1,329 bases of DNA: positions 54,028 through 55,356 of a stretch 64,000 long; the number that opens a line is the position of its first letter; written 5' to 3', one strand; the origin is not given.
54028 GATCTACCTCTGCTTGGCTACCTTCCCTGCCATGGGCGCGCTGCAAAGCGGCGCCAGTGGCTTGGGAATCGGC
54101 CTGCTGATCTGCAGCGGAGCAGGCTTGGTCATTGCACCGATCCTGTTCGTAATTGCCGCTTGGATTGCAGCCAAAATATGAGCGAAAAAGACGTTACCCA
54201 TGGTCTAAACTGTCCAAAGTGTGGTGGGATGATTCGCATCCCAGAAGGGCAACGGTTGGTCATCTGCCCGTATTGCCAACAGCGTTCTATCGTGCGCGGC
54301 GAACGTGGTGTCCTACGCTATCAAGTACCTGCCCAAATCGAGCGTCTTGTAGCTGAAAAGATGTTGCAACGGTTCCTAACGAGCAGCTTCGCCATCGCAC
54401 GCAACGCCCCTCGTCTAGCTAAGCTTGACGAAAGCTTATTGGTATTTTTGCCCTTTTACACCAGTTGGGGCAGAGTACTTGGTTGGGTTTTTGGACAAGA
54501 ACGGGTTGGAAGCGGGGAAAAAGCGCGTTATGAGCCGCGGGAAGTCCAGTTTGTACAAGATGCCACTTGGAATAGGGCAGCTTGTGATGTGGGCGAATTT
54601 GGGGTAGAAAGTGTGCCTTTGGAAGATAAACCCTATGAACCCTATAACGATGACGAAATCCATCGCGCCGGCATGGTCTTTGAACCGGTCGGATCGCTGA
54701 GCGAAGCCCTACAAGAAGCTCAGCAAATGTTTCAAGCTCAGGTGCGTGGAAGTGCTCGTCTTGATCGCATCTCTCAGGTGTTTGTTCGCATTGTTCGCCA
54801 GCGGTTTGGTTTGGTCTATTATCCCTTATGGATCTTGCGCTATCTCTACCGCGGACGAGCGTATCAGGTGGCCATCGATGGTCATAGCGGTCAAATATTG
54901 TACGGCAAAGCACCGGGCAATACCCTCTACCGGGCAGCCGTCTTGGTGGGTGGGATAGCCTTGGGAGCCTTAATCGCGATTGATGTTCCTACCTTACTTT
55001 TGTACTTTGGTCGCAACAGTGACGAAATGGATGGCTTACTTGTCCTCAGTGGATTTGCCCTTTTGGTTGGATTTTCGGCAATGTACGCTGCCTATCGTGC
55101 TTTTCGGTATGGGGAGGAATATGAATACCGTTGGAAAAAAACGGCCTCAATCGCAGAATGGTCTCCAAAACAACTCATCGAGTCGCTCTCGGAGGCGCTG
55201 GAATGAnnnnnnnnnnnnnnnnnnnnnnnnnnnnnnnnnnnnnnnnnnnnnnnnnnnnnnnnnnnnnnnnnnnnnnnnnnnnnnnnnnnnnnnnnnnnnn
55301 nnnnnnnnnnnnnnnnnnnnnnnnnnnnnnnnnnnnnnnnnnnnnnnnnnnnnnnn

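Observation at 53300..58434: Four-gene module with no named counterpart: three paralogous Zn-ribbon proteins (two membrane-anchored) plus a HerA/YjgR-like ATPase with a coiled-coil tail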

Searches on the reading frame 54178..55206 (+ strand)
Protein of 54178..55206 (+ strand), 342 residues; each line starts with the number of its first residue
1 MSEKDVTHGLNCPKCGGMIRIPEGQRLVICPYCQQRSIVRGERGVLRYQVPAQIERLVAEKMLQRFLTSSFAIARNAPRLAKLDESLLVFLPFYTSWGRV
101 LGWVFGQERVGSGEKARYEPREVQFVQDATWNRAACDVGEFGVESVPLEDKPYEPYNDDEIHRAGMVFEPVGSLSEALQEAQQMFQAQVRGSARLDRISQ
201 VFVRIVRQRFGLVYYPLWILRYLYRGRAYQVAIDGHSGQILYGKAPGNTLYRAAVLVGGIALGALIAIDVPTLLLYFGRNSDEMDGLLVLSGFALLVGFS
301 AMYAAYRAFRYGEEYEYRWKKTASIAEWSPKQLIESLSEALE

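Call 3: search_protein_families(library=pfam, proteins=[window:54178-55206:+], max_evalue=1)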
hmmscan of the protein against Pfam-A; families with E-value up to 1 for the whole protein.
window:54178-55206:+ (342 aa): 6 families
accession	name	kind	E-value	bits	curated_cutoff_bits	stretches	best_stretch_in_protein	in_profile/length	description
PF23548.1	Zn_ribbon_FGT1_2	-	0.03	14.3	27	1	10-34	3-27/35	FORGETTER1 second zinc ribbon domain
PF15777.11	Anti-TRAP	-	0.1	13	32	1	5-27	26-50/59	Tryptophan RNA-binding attenuator protein inhibitory protein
PF07295.17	DUF1451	-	0.14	12.7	26.1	1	10-40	114-144/146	Zinc-ribbon containing domain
PF14369.11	Zn_ribbon_19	-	0.14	12.7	30.8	1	14-35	7-29/35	zinc-ribbon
PF01485.27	IBR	-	0.2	12.2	24.3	1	11-36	20-50/65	IBR domain, a half RING-finger domain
PF04606.18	Ogr_Delta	-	0.27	11.7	26.3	0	30-43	2-15/47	Ogr/Delta-like zinc finger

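Call 4: search_protein_families(library=padloc, proteins=[window:54178-55206:+], max_evalue=1)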
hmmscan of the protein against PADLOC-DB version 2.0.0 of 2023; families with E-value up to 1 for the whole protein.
window:54178-55206:+ (342 aa): 0 families

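Call 5: search_protein_families(library=ncbifam, proteins=[window:54178-55206:+], max_evalue=1)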
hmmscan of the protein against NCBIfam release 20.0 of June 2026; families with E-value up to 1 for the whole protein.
window:54178-55206:+ (342 aa): 4 families
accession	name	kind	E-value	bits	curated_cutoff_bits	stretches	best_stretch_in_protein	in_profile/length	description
NF045916.1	PhycobilmeDegNblA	equivalog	0.12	12.6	100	1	173-209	9-44/56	phycobilisome degradation protein NblA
NF009142.0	PRK12495.1-3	equivalog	0.3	11.3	377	1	11-42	44-73/261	hypothetical protein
NF011481.0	PRK14890.1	equivalog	0.43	10.6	61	0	5-43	5-43/61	putative Zn-ribbon RNA-binding protein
NF033497.1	rubre_like_arch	subfamily_domain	0.94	9.3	32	1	6-20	13-27/34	rubrerythrin-like domain-containing protein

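Call 11: find_homologous_proteins(query=window:54178-55206:+)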
Query window:54178-55206:+ (342 aa): 1172 proteins with E <= 0.001 among 8000 candidates; the best 120 are listed.
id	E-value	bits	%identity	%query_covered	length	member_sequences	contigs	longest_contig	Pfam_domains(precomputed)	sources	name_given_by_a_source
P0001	2.6e-227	771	100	100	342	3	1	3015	-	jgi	-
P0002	1.3e-194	664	84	100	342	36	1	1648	-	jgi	jgi:DNA-directed RNA polymerase subunit RPC12/RpoP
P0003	2.5e-192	656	84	100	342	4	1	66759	-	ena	-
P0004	1.3e-182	624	78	99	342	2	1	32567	-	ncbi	-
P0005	1.4e-182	624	78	99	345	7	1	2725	-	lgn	-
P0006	2.1e-181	620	78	99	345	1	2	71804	-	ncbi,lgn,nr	ncbi:MAG: hypothetical protein RML93_09310 [Anaerolineales bacterium]|nr:hypothetical protein [Anaer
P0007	9.8e-180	615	75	100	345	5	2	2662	-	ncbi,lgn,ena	-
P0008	2.2e-179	614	83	95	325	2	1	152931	-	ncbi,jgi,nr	ncbi:MAG: hypothetical protein ANABAC_0057 [Anaerolineae bacterium]|jgi:hypothetical protein|nr:MAG:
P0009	2.7e-173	594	73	99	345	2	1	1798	-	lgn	-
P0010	5.1e-144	497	65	95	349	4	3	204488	-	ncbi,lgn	ncbi:MAG: hypothetical protein ACOY16_12055 [Chloroflexota bacterium]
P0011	4.1e-136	472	61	99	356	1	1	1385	-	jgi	jgi:predicted RNA-binding Zn-ribbon protein involved in translation (DUF1610 family)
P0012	4.8e-134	465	63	96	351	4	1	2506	-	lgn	-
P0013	6.6e-133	461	58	99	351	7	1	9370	-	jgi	-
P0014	6.9e-133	461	60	99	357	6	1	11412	-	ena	-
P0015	1.0e-131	457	58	99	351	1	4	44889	-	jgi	-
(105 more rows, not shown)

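Call 14: find_related_loci(query=A1, collection=genome_contigs, flank=8000)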
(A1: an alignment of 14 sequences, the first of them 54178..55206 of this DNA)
Query A1 (342 aa) in genome_contigs; peptide patterns used: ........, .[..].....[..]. (x = any residue, [..] = any of these).
177 stretches matched a pattern; 108 encode a relative of the query (tblastn E <= 1e-3); the best 80 are kept; 80 distinct loci.
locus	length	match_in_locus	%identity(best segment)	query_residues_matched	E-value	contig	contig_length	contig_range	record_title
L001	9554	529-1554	84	1-342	0e+0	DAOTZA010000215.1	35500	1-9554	MAG TPA_asm: Anaerolineales bacterium isolate H38_463 k137_763408, whole genome shotgun sequence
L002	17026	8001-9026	75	1-342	0e+0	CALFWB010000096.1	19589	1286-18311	MAG: uncultured Anaerolineales bacterium isolate H1_Bin_METABAT__117_1_1 genome assembly, contig: c_000000004849, whole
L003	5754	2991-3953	60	1-318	3e-131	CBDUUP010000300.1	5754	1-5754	MAG TPA_asm: uncultured Anaerolineales bacterium isolate SRR22302368_binner13_Refined_76 genome assembly, contig: ERZ257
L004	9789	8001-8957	60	1-318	2e-130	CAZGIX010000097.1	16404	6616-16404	MAG TPA_asm: uncultured Anaerolineaceae bacterium isolate binchicken_co259_18 genome assembly, contig: NODE_2094_length_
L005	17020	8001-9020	57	2-342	4e-129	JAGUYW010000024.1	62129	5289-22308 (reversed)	MAG: Anaerolineales bacterium isolate DeMMO6_61 c_000000018217, whole genome shotgun sequence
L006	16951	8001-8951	62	5-320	1e-128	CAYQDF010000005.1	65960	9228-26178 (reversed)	MAG TPA_asm: uncultured Anaerolineaceae bacterium isolate binchicken_co107_414 genome assembly, contig: NODE_1061_length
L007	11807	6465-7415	58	1-318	1e-128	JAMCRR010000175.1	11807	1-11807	MAG: Chloroflexota bacterium isolate FK_Sedi_A_Bin.25 NODE_14008_length_11807_cov_3.15736, whole genome shotgun sequence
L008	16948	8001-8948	58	1-318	7e-128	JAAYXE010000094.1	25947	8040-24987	MAG: Chloroflexota bacterium isolate AS02xzSISU_56 24224_AS02, whole genome shotgun sequence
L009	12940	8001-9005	55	1-332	6e-128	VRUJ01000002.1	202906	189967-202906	MAG: Chloroflexota bacterium isolate MohnsGC08_bin188 NODE_2_length_202906_cov_54.966450, whole genome shotgun sequence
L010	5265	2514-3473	58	1-318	3e-128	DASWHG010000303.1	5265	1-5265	MAG TPA_asm: Anaerolineales bacterium isolate SMAG_U2836 k141_2153611, whole genome shotgun sequence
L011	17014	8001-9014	60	1-338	4e-127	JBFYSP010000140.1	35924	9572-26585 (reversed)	MAG: Anaerolineae bacterium isolate PPR_0243 PPR_0243_bin.14.fa_k121_2491703, whole genome shotgun sequence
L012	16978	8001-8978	56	1-326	4e-127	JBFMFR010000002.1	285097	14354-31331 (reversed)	MAG: Chloroflexota bacterium isolate MAG276 MAG276_2, whole genome shotgun sequence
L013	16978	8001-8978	56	1-338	9e-127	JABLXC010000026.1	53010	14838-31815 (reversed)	MAG: Anaerolineae bacterium isolate Ch132 contig26, whole genome shotgun sequence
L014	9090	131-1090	61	3-325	3e-126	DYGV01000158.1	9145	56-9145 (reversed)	MAG TPA_asm: Anaerolinea thermophila isolate BE2012_54_8 Afr_mines_BE2012_3124_length_9145_cov_3_426843, whole genome sh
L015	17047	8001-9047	56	1-342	2e-126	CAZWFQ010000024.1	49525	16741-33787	MAG TPA_asm: uncultured Anaerolineaceae bacterium isolate SRP192927_co7_404 genome assembly, contig: NODE_961_length_495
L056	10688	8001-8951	54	5-325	7e-116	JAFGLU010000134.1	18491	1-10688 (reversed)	MAG: Anaerolineaceae bacterium isolate Zod_Metabat.414 k87_13928274, whole genome shotgun sequence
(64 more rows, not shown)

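Call 29: search_solved_structures(query=A2, max_evalue=10)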
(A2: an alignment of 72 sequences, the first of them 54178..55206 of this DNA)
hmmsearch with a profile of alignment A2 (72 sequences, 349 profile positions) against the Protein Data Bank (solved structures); distinct sequences matched with E-value up to 10: 20.
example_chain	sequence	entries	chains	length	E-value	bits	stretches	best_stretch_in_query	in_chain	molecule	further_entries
6eri_Ab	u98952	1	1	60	0.041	16.2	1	25-66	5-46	50S ribosomal protein L33, chloroplastic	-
5h1s_c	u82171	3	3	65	0.044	16.1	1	25-67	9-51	50S ribosomal protein L33, chloroplastic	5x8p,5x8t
4v61_B3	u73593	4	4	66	0.048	16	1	25-67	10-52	Ribosomal Protein L33 | 50S ribosomal protein L33, chloroplastic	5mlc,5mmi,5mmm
2jrr_A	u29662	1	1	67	0.086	15.2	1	19-43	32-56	Uncharacterized protein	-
4qiw_P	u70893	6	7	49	0.11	14.8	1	10-40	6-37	DNA-directed RNA polymerase subunit P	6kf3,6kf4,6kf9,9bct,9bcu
7qep_D7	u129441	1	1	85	0.18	14.1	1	6-40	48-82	40S RIBOSOMAL PROTEIN S27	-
1s72_Z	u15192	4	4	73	0.19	14.1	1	4-36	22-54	50S ribosomal protein L37Ae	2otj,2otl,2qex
3g4s_Z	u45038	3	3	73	0.19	14.1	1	4-36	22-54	50S ribosomal protein L37Ae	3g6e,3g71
1vq4_Z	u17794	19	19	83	0.25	13.6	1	4-36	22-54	50S ribosomal protein L37Ae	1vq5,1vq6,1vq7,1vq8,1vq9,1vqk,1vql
9gi8_A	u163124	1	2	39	0.28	13.5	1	9-36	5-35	Transmembrane protein 106B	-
2qa4_Z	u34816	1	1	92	0.3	13.4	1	4-36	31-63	50S ribosomal protein L37Ae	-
3cpw_Y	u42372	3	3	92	0.3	13.4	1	4-36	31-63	50S ribosomal protein L37Ae | RPL37AE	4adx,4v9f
3cc2_Z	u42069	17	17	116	0.46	12.8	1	4-36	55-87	50S ribosomal protein L37Ae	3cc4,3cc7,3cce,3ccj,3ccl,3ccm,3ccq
2e2z_A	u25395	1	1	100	0.59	12.4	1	20-46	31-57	Tim15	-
5k2m_E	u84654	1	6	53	0.77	12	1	10-35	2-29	Probable lysine biosynthesis protein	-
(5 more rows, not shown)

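Call 34: predict_structure(alignment_id=A2)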
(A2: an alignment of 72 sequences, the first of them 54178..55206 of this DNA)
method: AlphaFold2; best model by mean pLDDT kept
length: 342 residues; sequences in the alignment: 72
mean_pLDDT: 86.5   pTM: 0.75
mean pLDDT of the five models: 86.5, 85.7, 84.5, 84.5, 84.1
residues with pLDDT >= 90: 201; 70-90: 100; 50-70: 24; < 50: 17
segments of 3 or more residues with pLDDT < 50: 1-7, 324-331
pLDDT, mean of each block of 10 residues (from residue 1): 48 81 72 82 82 96 95 93 96 94 93 91 90 86 89 90 92 87 90 88 91 96 96 96 93 92 96 91 88 95 91 86 48 53 49
secondary structure, 60 per line:
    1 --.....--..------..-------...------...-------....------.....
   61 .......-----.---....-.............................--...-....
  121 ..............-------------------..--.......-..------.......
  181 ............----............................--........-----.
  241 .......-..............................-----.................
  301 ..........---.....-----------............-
elements in order: H3-7 E27-29 E36-38 E46-49 H56-67 H77-80 E82-110 E117-134 H158-164 H174-192 E197-224 E227-234 E240-247 H249-278 H284-310 E314-318 H330-341

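Call 37: fold_search(model_id=the predicted structure, library=pdb)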
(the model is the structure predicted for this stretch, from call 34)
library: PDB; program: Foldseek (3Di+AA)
matches with E <= 10: 435; with E <= 0.001: 0
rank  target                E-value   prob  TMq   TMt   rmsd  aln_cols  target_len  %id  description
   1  5njf_A                4.5e-02  0.06  0.08  0.06  23.6       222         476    8  E. coli Microcin-processing metalloprotease TldD/E (TldD H262A mutant) with pentapeptide bound (released 2017-10-04)
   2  5w3s_A                9.1e-02  0.07  0.12  0.09  22.6       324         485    8  Cryo-electron microscopy structure of a TRPML3 ion channel (released 2017-10-11)
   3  4exr                  9.6e-02  0.11  0.08  0.18  20.0       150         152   11  Crystal structure of a putative lipoprotein (CD1622) from Clostridium difficile 630 at 1.85 A resolution (released 2012-06-27)
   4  6rb9_A                1.2e-01  0.04  0.08  0.10  22.9       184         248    9  The pore structure of Clostridium perfringens epsilon toxin (released 2019-06-19)
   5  7yl9_H                1.6e-01  0.05  0.10  0.06  24.0       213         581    6  Cryo-EM structure of complete transmembrane channel E289A mutant Vibrio cholerae Cytolysin (released 2022-08-31)
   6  9rsu_A                1.7e-01  0.03  0.09  0.10  25.4       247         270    7  NetF pore structure (released 2026-02-18)
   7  9e78_1I               1.8e-01  0.04  0.07  0.04  32.6       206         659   11  48-nm repeat of the Leishmania tarentolae doublet microtubule (released 2025-03-12)
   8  8jc7_A                1.8e-01  0.03  0.09  0.08  24.6       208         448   10  Cryo-EM structure of Vibrio campbellii alpha-hemolysin (released 2023-09-27)
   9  9lh7_A                1.8e-01  0.03  0.09  0.06  27.0       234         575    8  Pore-like heptameric T201A Vibrio cholerae cytolysin mutant (released 2025-10-01)
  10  9rt2_N1               2.4e-01  0.04  0.09  0.11  24.2       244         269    6  NetF - ANTXR2 structure (C4) (released 2026-02-18)
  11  8c27_A                2.6e-01  0.08  0.11  0.20  16.1       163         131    5  Domain 3 of Group B Streptococcus pilus protein as scaffold for the display of foreign epitopes (released 2024-01-10)
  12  4h56_A                2.6e-01  0.03  0.09  0.09  20.6       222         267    8  Crystal structure of the Clostridium perfringens NetB toxin in the membrane inserted form (released 2012-12-26)
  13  8g1i_A                2.7e-01  0.08  0.10  0.03  19.5       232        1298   10  SpCas9 with sgRNA and target DNA (released 2023-05-17)
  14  3qtd_B                2.9e-01  0.03  0.10  0.08  25.8       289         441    7  Crystal structure of putative modulator of gyrase (PmbA) from Pseudomonas aeruginosa PAO1 (released 2011-03-30)
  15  9jl2_A                3.2e-01  0.08  0.10  0.04  17.4       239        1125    8  Classical conformation for the spCas9 with gRNA and target DNA complex (released 2025-09-24)
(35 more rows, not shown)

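Call 47: fold_search(model_id=the predicted structure, library=viral)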
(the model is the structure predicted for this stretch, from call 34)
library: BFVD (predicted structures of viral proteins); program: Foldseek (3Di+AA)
matches with E <= 10: 660; with E <= 0.001: 2
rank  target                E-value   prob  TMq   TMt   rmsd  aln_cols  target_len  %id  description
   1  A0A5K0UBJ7            1.1e-07  1.00  0.37  0.27  12.6       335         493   10  DnaJ-like subfamily C member 3 [Yasminevirus sp. GU-2018]
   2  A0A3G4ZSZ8            4.5e-07  1.00  0.28  0.27  12.1       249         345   12  DnaJ-like subfamily C member 3 [Edafosvirus sp.]
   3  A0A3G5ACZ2            2.5e-03  0.33  0.14  0.19  20.0       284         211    9  Uncharacterized protein [Satyrvirus sp.]
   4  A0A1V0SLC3            7.1e-03  0.28  0.15  0.20  21.4       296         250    6  Uncharacterized protein [Klosneuvirus KNV1]
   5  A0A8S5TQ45            1.5e-02  0.54  0.14  0.27  14.2       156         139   11  Uncharacterized protein [Myoviridae sp. ctCXW4]
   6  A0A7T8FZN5            2.5e-02  0.11  0.12  0.10  36.7       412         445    7  Glycoprotein [Soybean thrips rhabdo-like virus 1]
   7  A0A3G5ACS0            2.7e-02  0.15  0.12  0.17  18.7       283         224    7  Putative ORFan [Satyrvirus sp.]
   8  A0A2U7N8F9            3.0e-02  0.11  0.12  0.20  15.8       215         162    8  Uncharacterized protein [Pseudomonas phage PspYZU05]
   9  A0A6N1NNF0            3.6e-02  0.23  0.14  0.17  14.5       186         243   11  Putative ORFan [Tupanvirus deep ocean]
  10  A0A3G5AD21            4.5e-02  0.08  0.12  0.13  20.1       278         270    9  Uncharacterized protein [Hyperionvirus sp.]
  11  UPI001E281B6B         4.7e-02  0.04  0.07  0.06  21.8       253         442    8  (no name look-up for this kind of identifier)
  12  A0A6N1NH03            6.0e-02  0.08  0.12  0.15  19.4       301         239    6  Putative ORFan [Tupanvirus deep ocean]
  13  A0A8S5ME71            6.3e-02  0.25  0.11  0.10  12.7       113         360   11  Uncharacterized protein [Siphoviridae sp. ctYh54]
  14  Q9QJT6                9.5e-02  0.03  0.06  0.05  23.7       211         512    8  Glycoprotein [Snakehead rhabdovirus]
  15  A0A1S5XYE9            1.0e-01  0.12  0.13  0.18  18.0       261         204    9  (no name in the UniProt tables at hand)
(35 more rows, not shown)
